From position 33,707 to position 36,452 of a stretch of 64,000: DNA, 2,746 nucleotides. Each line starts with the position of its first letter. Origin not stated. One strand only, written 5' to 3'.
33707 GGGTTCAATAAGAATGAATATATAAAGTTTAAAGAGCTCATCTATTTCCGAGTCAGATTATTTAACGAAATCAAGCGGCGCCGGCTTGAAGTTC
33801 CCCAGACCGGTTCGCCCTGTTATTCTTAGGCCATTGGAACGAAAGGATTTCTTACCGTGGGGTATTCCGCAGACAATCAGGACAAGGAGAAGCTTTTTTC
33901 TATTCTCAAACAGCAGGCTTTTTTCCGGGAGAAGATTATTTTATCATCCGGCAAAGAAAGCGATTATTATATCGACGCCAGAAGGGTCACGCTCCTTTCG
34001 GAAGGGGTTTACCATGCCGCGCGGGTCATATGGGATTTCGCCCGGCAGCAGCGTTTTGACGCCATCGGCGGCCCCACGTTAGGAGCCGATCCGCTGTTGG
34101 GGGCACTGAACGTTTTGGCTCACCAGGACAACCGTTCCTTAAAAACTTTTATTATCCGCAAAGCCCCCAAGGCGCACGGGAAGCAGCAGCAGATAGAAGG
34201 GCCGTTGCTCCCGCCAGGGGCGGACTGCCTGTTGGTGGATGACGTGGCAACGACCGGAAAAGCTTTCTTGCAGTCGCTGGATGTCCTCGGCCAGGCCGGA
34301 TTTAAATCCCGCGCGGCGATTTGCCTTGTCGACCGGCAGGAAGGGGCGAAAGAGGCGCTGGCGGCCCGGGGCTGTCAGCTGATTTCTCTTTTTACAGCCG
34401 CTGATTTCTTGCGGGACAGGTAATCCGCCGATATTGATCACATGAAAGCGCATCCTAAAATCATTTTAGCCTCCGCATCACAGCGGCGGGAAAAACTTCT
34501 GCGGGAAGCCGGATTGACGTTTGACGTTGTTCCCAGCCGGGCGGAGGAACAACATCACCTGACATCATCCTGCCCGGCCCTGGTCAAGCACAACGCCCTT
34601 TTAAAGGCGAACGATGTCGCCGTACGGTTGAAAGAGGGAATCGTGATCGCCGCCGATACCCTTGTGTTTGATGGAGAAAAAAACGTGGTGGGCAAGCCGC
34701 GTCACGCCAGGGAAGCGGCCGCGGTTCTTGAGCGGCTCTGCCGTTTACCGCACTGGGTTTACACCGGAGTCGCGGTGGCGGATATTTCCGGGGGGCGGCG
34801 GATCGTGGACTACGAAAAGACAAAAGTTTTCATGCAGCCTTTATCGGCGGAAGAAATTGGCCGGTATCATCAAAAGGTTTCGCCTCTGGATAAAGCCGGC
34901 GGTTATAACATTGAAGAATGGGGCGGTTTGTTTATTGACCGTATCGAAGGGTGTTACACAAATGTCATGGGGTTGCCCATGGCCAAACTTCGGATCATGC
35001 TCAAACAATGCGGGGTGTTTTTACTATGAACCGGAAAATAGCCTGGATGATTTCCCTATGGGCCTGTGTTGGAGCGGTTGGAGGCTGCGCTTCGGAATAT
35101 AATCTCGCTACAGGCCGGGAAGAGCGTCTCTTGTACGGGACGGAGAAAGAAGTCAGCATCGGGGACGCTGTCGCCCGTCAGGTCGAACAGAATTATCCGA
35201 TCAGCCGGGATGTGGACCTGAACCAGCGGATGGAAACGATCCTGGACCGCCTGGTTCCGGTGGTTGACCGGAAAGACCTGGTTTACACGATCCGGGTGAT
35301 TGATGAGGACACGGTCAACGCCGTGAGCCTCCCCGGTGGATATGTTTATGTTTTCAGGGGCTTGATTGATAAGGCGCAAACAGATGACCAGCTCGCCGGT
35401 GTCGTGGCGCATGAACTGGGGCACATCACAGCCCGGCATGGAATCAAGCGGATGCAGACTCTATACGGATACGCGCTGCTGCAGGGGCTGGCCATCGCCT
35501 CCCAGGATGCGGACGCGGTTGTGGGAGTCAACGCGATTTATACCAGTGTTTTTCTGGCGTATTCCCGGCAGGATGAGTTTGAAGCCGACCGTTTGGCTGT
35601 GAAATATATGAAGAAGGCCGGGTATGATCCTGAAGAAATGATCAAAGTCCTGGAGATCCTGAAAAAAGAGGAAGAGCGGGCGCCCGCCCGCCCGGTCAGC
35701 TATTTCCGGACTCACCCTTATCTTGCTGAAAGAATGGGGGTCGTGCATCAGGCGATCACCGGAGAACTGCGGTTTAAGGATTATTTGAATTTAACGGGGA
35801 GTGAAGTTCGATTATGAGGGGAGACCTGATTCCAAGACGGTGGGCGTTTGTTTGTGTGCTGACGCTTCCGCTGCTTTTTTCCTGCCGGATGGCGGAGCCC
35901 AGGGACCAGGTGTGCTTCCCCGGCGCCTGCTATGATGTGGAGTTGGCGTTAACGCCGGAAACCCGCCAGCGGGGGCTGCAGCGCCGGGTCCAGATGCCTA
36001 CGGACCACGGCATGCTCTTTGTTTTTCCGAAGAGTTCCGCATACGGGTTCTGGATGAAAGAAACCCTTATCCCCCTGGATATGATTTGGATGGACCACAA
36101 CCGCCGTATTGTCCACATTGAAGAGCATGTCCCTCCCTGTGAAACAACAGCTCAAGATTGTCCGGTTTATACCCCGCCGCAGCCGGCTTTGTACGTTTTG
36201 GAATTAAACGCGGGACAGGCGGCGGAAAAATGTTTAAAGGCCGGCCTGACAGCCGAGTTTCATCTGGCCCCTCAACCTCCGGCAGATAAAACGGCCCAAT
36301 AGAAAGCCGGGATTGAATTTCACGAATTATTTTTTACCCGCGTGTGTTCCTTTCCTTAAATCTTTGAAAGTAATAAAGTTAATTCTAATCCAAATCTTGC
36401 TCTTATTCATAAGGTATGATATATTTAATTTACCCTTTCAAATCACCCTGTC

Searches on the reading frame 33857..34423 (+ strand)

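Call 105: search_protein_families(library=pfam, proteins=[window:33857-34423:+], max_evalue=0.00001)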
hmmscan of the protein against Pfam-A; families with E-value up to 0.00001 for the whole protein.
window:33857-34423:+ (188 aa): 1 family
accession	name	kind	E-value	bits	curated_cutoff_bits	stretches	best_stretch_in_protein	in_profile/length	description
PF00156.33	Pribosyltran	-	1.8e-07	31.1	26.3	1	73-167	36-133/158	Phosphoribosyl transferase domain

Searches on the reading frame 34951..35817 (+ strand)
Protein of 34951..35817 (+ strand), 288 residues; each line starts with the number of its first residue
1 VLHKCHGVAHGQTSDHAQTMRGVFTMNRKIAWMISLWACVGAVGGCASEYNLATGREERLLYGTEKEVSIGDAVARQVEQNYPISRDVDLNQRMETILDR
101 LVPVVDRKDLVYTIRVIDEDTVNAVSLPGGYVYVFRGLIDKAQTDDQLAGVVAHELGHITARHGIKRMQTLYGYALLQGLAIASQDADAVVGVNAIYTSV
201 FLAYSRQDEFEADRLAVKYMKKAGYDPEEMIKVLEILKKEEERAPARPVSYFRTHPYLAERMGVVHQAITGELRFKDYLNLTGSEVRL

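Call 53: search_protein_families(library=pfam, proteins=[window:34951-35817:+], max_evalue=0.001)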
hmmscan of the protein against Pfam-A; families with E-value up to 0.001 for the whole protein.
window:34951-35817:+ (288 aa): 1 family
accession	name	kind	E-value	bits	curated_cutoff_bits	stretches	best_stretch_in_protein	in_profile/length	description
PF01435.24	Peptidase_M48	-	8.9e-36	123.9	20.3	1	91-264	4-181/186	Peptidase family M48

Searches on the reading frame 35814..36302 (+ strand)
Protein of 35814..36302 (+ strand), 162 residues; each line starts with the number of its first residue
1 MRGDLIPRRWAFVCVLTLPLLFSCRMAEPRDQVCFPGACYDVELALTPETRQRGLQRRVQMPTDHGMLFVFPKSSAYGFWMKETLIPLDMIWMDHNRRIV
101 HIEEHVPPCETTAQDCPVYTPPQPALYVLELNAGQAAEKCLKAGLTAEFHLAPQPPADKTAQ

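Call 53: search_protein_families(library=pfam, proteins=[window:35814-36302:+], max_evalue=0.001)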
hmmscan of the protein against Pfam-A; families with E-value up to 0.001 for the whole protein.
window:35814-36302:+ (162 aa): 1 family
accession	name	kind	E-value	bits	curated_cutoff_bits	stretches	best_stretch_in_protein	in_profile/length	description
PF02643.20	DUF192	-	4e-31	107.5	27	1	41-145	2-92/96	Uncharacterized ACR, COG1430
